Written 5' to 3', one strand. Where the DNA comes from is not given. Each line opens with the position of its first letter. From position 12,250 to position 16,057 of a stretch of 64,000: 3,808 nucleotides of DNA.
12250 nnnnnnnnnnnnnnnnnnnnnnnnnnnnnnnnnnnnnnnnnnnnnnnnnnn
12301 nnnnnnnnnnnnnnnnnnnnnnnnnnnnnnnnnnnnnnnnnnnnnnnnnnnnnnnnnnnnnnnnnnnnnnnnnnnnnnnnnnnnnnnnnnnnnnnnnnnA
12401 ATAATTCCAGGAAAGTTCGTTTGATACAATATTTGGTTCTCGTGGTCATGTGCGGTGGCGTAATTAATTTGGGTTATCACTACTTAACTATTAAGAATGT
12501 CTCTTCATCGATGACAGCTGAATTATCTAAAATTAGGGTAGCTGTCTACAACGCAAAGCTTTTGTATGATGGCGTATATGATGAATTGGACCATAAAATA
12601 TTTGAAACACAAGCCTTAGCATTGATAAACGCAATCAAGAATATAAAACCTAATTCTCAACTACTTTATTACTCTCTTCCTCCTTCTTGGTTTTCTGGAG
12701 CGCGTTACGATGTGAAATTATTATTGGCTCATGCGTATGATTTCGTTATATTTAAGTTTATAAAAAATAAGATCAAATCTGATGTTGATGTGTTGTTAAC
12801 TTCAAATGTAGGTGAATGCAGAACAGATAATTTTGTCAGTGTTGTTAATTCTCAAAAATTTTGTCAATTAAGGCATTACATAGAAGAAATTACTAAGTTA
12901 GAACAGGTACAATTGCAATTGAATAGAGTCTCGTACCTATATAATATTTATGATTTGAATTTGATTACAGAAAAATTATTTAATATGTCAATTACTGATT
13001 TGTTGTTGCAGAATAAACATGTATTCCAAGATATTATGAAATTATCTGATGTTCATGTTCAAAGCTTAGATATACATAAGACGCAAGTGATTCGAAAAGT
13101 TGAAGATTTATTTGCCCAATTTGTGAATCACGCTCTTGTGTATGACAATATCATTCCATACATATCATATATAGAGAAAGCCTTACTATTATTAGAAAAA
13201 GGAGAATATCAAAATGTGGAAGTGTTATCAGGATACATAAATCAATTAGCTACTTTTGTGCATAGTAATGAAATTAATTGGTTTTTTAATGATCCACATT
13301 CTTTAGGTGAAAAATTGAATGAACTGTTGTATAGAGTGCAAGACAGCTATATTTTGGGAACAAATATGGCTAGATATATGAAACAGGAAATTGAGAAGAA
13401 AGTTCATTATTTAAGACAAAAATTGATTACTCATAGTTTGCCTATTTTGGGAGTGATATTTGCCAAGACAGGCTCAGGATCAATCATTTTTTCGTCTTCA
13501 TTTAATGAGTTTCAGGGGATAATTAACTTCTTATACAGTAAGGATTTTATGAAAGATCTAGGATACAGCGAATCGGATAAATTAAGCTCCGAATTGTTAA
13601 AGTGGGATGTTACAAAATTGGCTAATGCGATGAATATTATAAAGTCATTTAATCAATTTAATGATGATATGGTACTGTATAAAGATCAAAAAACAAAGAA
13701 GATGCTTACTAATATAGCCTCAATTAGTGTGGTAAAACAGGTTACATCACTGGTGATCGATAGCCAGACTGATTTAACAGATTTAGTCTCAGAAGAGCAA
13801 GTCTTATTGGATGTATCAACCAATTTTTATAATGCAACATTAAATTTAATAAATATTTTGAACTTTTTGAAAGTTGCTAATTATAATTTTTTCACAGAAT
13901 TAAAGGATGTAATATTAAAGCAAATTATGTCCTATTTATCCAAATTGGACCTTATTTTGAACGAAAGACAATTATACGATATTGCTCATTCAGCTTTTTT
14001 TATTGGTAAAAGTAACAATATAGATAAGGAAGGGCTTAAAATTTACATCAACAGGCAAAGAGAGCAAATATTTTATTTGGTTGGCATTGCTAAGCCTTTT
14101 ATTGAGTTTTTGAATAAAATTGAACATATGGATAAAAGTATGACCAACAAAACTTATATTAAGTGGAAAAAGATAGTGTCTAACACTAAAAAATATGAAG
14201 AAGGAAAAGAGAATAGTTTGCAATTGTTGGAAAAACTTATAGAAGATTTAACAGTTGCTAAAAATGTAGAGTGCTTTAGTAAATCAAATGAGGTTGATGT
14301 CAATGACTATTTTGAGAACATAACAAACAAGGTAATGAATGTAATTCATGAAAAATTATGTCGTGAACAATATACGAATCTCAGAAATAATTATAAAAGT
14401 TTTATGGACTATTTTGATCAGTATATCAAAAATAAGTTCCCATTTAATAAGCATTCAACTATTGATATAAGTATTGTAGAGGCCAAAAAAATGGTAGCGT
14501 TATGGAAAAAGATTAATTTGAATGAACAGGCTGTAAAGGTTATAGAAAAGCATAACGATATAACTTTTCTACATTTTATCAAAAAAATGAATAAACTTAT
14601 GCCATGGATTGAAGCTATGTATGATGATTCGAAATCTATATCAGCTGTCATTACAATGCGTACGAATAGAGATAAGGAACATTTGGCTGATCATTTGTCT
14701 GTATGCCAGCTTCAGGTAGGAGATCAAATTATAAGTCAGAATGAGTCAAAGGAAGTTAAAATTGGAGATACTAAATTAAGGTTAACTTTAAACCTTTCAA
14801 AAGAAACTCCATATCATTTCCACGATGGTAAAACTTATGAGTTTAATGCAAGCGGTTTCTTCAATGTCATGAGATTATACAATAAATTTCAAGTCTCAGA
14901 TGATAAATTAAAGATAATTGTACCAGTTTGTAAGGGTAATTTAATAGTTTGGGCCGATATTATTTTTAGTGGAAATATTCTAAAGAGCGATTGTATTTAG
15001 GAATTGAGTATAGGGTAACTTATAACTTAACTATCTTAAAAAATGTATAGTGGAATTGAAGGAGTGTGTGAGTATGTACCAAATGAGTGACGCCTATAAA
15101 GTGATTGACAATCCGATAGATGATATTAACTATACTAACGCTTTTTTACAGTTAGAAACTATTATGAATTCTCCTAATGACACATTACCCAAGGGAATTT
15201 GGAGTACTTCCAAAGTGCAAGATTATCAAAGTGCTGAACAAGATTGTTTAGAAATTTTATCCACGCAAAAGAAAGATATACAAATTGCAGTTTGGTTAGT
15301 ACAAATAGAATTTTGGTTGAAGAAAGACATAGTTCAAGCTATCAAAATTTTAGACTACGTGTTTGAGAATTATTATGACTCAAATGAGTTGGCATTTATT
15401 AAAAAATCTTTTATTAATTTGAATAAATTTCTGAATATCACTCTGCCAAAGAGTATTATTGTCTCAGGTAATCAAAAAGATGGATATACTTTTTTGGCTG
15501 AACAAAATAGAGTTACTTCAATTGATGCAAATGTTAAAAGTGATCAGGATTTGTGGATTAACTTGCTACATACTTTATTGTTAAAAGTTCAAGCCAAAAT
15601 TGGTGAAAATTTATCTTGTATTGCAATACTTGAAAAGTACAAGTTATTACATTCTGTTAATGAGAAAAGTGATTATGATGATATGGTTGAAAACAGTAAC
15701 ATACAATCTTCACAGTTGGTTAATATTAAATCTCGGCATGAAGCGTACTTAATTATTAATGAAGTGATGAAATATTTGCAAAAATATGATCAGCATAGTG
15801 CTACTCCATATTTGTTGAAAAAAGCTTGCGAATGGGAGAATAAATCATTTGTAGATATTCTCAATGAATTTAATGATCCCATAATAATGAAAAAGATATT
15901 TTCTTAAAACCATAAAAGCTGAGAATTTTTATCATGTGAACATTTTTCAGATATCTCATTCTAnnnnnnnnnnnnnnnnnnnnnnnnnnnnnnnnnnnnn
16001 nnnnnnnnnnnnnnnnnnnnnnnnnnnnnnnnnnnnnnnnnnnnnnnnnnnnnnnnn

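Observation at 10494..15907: Type VI secretion genes tssL-tssM-tssA wedged into the bamA/skp envelope locus of a reduced AT-rich genome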

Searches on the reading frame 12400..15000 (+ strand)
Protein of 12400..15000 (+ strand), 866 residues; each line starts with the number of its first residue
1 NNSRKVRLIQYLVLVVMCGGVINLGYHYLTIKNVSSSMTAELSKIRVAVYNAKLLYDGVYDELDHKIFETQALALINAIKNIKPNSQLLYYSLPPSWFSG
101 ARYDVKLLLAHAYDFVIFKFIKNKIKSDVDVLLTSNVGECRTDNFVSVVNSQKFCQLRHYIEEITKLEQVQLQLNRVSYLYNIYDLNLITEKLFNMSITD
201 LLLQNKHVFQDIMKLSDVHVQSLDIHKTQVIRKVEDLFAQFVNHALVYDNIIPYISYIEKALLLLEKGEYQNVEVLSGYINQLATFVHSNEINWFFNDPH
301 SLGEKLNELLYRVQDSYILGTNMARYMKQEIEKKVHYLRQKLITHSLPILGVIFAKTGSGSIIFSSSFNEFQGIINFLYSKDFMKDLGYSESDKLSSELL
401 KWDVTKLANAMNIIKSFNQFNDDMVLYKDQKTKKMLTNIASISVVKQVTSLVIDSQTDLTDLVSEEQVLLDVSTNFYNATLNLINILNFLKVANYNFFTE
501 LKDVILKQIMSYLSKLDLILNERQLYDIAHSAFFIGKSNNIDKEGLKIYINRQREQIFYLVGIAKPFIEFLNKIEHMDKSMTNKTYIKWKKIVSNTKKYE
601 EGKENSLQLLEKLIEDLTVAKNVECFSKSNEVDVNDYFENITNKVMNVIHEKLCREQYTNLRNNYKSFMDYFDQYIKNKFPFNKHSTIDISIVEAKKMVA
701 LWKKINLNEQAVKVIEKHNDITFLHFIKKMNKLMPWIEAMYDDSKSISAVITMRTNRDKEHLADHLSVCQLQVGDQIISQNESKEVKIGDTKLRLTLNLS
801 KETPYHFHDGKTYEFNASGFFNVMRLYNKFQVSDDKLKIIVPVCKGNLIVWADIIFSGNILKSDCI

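Call 61: predict_structure(alignment_id=A5)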
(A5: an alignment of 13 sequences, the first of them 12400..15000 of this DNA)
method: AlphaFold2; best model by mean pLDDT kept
length: 866 residues; sequences in the alignment: 13
mean_pLDDT: 82.2   pTM: 0.52
mean pLDDT of the five models: 82.2, 79.9, 78.1, 77.6, 73.8
residues with pLDDT >= 90: 250; 70-90: 486; 50-70: 115; < 50: 15
segments of 3 or more residues with pLDDT < 50: 58-63, 862-866
pLDDT, mean of each block of 10 residues (from residue 1): 72 80 74 72 77 57 56 68 60 59 79 78 82 72 64 90 90 84 82 71 69 76 86 93 88 88 83 87 88 82 89 93 94 91 85 89 90 89 70 77 94 93 80 85 90 88 80 93 94 91 92 93 88 68 84 94 94 76 86 93 90 82 52 75 85 80 84 90 86 90 76 78 84 85 84 82 86 91 87 90 83 89 88 79 85 81 39
secondary structure, 60 per line:
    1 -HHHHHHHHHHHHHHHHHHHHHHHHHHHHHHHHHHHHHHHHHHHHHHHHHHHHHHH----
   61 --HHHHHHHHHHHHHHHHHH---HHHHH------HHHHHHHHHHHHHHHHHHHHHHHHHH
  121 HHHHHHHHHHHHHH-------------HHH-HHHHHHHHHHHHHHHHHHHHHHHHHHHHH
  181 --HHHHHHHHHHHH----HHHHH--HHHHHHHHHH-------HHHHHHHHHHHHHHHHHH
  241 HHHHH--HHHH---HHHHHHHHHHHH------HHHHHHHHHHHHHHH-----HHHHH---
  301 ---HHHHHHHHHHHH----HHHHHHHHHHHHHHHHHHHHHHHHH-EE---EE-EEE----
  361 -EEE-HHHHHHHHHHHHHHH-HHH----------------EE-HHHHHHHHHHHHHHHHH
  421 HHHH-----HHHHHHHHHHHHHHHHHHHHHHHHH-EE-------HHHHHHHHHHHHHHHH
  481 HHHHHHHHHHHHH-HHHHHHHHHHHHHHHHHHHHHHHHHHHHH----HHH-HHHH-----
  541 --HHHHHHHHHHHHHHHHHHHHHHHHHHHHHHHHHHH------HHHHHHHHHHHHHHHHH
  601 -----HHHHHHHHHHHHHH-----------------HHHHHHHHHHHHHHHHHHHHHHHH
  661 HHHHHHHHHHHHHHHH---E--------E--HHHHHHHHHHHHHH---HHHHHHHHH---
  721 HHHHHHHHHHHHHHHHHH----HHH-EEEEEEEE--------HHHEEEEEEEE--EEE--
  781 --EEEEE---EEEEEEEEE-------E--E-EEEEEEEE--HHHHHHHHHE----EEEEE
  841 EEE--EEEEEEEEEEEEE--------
elements in order (helices of 4 or more, strands of 3 or more residues): H2-56 H63-80 H84-88 H95-134 H152-180 H183-194 H199-203 H206-215 H223-245 H248-251 H255-266 H273-287 H293-297 H304-315 H320-344 E354-356 E362-364 H366-380 H404-424 H430-454 H465-493 H495-523 H532-535 H543-577 H584-600 H606-619 H637-676 H692-705 H709-717 H721-738 E747-754 E766-773 E776-778 E783-787 E791-799 E812-819 H822-830 E836-843 E846-858

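Call 63: fold_search(model_id=the predicted structure, library=pdb)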
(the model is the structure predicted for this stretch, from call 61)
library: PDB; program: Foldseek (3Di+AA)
matches with E <= 10: 221; with E <= 0.001: 0
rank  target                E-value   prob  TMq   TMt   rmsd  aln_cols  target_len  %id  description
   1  8oxo_A                2.1e-02  0.18  0.09  0.07  40.4       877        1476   13  ATM(Q2971A) dimeric C-terminal region activated by oxidative stress in complex with Mg AMP-PNP and p53 peptide (released 2023-09-27)
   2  8fgw_D                3.3e-02  0.10  0.06  0.05  39.4       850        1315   11  Human IFT-A complex structures provide molecular insights into ciliary transport (released 2023-02-22)
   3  9rtt_Q                3.7e-02  0.20  0.09  0.09  33.5       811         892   11  Activated Elongation Complex with IWS1 and ELOF1 (released 2025-09-03)
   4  5flc_B                5.2e-02  0.10  0.08  0.07  47.6       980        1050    9  Architecture of human mTOR Complex 1 - 5.9 Angstrom reconstruction (released 2015-12-30)
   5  9hvq_Q                6.1e-02  0.13  0.08  0.08  31.7       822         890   10  Structure of the transcribing Pol II-DSIF-PAF-SPT6-RECQL5 complex (released 2025-07-16)
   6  8a9k_A                7.8e-02  0.15  0.09  0.09  46.1       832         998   11  Cryo-EM structure of USP1-UAF1 bound to FANCI and mono-ubiquitinated FANCD2 with ML323 (consensus reconstruction) (released 2022-10-12)
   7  6zwo_B                9.2e-02  0.10  0.08  0.06  47.0       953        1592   10  cryo-EM structure of human mTOR complex 2, focused on one half (released 2020-11-18)
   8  9qc7_A                9.2e-02  0.06  0.06  0.04  43.9       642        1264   12  BoNT-NTNH complex from Clostridium botulinum Serotype B1 (released 2025-09-10)
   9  6rwa_A                1.0e-01  0.07  0.08  0.04  39.4       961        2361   11  Cryo-EM structure of Photorhabdus luminescens TcdA4 (released 2019-10-23)
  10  1tr2_B                1.5e-01  0.12  0.10  0.08  50.7       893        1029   10  Crystal structure of human full-length vinculin (residues 1-1066) (released 2005-11-15)
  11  7kzp_H                1.6e-01  0.14  0.09  0.12  28.7       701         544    8  Structure of the human Fanconi anaemia Core complex (released 2021-03-10)
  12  7sic_A                2.0e-01  0.08  0.08  0.04  42.4       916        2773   12  Human ATM Dimer (released 2022-02-02)
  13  7qpg_W                2.1e-01  0.18  0.13  0.14  29.6       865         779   11  Human RZZ kinetochore corona complex. (released 2022-03-16)
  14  8ftk                  2.5e-01  0.11  0.11  0.07  30.5       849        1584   10  Chaetomium thermophilum SETX (Full-length) (released 2023-10-25)
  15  1tr2_A                2.7e-01  0.12  0.11  0.09  50.1       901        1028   11  Crystal structure of human full-length vinculin (residues 1-1066) (released 2005-11-15)
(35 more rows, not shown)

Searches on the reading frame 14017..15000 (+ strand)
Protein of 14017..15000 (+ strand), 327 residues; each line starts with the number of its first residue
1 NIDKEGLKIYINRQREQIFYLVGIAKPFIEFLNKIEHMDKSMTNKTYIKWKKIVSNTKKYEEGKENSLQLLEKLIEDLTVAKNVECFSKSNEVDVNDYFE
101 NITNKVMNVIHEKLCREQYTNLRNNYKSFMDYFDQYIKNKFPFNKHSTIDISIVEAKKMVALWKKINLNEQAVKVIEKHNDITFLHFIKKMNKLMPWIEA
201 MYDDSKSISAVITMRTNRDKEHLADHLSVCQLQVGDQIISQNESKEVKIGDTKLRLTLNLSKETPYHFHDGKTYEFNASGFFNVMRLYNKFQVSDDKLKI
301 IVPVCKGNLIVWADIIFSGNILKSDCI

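Call 73: predict_structure(alignment_id=A7)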
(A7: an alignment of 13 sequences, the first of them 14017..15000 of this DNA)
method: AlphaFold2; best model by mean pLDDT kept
length: 327 residues; sequences in the alignment: 13
mean_pLDDT: 86.4   pTM: 0.68
mean pLDDT of the five models: 86.4, 85.7, 85.4, 84.7, 83.9
residues with pLDDT >= 90: 168; 70-90: 127; 50-70: 28; < 50: 4
segments of 3 or more residues with pLDDT < 50: 324-327
pLDDT, mean of each block of 10 residues (from residue 1): 82 94 93 78 78 93 91 83 56 76 86 86 91 95 92 95 85 85 89 89 89 81 89 95 91 93 93 94 90 83 92 85 47
secondary structure, 60 per line:
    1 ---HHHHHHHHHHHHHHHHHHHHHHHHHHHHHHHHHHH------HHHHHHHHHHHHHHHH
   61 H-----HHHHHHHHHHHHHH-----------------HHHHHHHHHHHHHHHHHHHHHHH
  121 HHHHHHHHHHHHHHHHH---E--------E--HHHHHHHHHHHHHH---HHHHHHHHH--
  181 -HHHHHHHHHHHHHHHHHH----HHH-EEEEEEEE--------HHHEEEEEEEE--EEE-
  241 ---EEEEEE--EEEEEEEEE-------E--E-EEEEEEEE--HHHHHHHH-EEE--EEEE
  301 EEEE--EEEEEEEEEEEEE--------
elements in order: H4-38 H45-61 H67-80 H98-137 H153-166 H170-178 H182-199 E208-215 E227-234 E237-239 E244-249 E252-260 E273-280 H283-290 E292-294 E297-304 E307-319

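Call 75: fold_search(model_id=the predicted structure, library=pdb)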
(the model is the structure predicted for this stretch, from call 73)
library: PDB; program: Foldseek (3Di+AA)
matches with E <= 10: 234; with E <= 0.001: 0
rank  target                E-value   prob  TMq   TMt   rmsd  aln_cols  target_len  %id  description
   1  9si1                  5.2e-02  0.84  0.20  0.06   7.2       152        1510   14  Mouse otoferlin (216-1931) in the lipid-free Ca2+-bound state, "closed-like" conformation (released 2025-11-05)
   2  6nyc                  6.2e-02  0.69  0.17  0.38   8.6       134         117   10  Munc13-1 C2B-domain, calcium free (released 2019-02-20)
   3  4xoh_A                9.1e-02  0.60  0.18  0.21   6.1       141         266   11  Mechanistic insights into anchorage of the contractile ring from yeast to humans (released 2015-07-15)
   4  9qcm_A                1.7e-01  0.04  0.11  0.05  25.8       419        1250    9  Botulinum neurotoxin type B1, 14-subunit, Large Progenitor Toxin Complex (L-PTC) (released 2025-09-10)
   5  4xoh_C                1.9e-01  0.57  0.20  0.23   6.5       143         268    7  Mechanistic insights into anchorage of the contractile ring from yeast to humans (released 2015-07-15)
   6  8akn_W                1.9e-01  0.11  0.15  0.14  18.3       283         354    6  Cryo-EM structure of the proline-rich antimicrobial peptide drosocin bound to the terminating ribosome (released 2023-03-08)
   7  4xoh_B                2.1e-01  0.44  0.19  0.22   7.4       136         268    9  Mechanistic insights into anchorage of the contractile ring from yeast to humans (released 2015-07-15)
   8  5mgp_z                3.2e-01  0.12  0.17  0.17  20.8       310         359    7  Structural basis for ArfA-RF2 mediated translation termination on stop-codon lacking mRNAs (released 2016-12-14)
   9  5czp_QY               3.6e-01  0.14  0.18  0.17  22.0       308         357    6  70S termination complex containing E. coli RF2 (released 2016-10-12)
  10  7o1c_B9               3.8e-01  0.07  0.13  0.12  18.5       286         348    8  Cryo-EM structure of an Escherichia coli TnaC(R23F)-ribosome-RF2 complex stalled in response to L-tryptophan (released 2021-09-01)
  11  7oj0_8                4.2e-01  0.09  0.16  0.15  19.3       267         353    8  Cryo-EM structure of 70S ribosome stalled with TnaC peptide and RF2 (released 2021-09-15)
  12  5vni_B                4.2e-01  0.05  0.10  0.05  18.4       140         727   11  Crystal structure of Sec23a/Sec24a/Sec22 complexed with a C-terminal FA sorting motif (released 2017-07-05)
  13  5ue8_B                4.7e-01  0.28  0.23  0.11   8.1       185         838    7  The crystal structure of Munc13-1 C1C2BMUN domain (released 2017-02-15)
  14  4v63_AX               6.3e-01  0.08  0.17  0.16  15.9       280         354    8  Structural basis for translation termination on the 70S ribosome. (released 2014-07-09)
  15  2nut_B                7.0e-01  0.04  0.10  0.05  18.4       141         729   13  Crystal Structure of the human Sec23a/24a heterodimer, complexed with the SNARE protein Sec22b (released 2007-05-22)
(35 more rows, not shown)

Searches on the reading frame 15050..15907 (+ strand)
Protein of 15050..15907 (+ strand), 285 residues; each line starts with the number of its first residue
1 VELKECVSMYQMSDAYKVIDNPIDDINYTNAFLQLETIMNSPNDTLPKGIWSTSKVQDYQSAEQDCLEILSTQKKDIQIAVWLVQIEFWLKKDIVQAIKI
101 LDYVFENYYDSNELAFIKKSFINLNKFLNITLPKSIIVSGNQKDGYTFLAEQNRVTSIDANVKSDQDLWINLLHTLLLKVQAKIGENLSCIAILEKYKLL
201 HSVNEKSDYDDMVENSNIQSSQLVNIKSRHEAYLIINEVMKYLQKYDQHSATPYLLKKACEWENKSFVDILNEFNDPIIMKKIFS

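Call 3: search_protein_families(library=pfam, proteins=[window:15050-15907:+], max_evalue=0.01)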
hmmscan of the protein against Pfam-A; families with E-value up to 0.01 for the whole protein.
window:15050-15907:+ (285 aa): 1 family
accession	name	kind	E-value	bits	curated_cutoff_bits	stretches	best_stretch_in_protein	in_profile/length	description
PF06812.17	ImpA_N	-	5.7e-07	30.1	26.9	1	24-88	12-72/119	ImpA, N-terminal, type VI secretion system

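Call 4: search_protein_families(library=ncbifam, proteins=[window:15050-15907:+], max_evalue=0.01)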
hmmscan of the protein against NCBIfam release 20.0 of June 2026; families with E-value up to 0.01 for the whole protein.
window:15050-15907:+ (285 aa): 1 family
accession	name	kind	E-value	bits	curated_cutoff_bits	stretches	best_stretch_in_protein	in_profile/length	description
TIGR03363.1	VI_chp_8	equivalog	2.3e-17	63.7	160.85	2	24-85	18-80/353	type VI secretion system protein TssA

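Call 9: find_encoding_contigs(protein=window:15050-15907:+, flank=10000)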
Protein window:15050-15907:+ (285 aa): no gene with exactly this product is on record in the collection.

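Call 39: search_solved_structures(query=A3, max_evalue=0.01)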
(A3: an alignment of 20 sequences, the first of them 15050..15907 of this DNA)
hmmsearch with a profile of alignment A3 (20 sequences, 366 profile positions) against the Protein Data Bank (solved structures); distinct sequences matched with E-value up to 0.01: 6.
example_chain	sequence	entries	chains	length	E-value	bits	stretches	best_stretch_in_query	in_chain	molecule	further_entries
6hs5_A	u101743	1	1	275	4.4e-55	190.5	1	4-258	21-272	TssA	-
6h8f_A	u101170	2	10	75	4.4e-15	58.9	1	295-365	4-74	TssA | Type VI secretion protein ImpA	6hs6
6riu_A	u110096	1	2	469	1.8e-14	57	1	6-170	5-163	Type VI secretion system protein TssA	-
6rju_A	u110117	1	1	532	3.8e-13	52.6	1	8-133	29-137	Putative type VI secretion protein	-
6h8e_A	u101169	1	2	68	1.1e-12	51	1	288-349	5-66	Type VI secretion protein ImpA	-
6g7b_D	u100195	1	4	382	4.1e-07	32.7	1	57-129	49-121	ImpA-related domain protein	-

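Call 40: search_solved_structures(query=window:15050-15907:+, max_evalue=1, show_alignments=2)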
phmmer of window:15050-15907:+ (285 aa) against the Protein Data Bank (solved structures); distinct sequences matched with E-value up to 1: 4.
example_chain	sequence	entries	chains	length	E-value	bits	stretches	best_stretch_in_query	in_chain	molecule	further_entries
6hs5_A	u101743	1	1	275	0.01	18.4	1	24-85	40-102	TssA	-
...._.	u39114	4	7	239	0.14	14.7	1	19-128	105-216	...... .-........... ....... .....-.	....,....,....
6h8e_A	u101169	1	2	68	0.33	13.5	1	225-265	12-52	Type VI secretion protein ImpA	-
6h8f_A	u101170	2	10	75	0.68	12.4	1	226-265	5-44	TssA | Type VI secretion protein ImpA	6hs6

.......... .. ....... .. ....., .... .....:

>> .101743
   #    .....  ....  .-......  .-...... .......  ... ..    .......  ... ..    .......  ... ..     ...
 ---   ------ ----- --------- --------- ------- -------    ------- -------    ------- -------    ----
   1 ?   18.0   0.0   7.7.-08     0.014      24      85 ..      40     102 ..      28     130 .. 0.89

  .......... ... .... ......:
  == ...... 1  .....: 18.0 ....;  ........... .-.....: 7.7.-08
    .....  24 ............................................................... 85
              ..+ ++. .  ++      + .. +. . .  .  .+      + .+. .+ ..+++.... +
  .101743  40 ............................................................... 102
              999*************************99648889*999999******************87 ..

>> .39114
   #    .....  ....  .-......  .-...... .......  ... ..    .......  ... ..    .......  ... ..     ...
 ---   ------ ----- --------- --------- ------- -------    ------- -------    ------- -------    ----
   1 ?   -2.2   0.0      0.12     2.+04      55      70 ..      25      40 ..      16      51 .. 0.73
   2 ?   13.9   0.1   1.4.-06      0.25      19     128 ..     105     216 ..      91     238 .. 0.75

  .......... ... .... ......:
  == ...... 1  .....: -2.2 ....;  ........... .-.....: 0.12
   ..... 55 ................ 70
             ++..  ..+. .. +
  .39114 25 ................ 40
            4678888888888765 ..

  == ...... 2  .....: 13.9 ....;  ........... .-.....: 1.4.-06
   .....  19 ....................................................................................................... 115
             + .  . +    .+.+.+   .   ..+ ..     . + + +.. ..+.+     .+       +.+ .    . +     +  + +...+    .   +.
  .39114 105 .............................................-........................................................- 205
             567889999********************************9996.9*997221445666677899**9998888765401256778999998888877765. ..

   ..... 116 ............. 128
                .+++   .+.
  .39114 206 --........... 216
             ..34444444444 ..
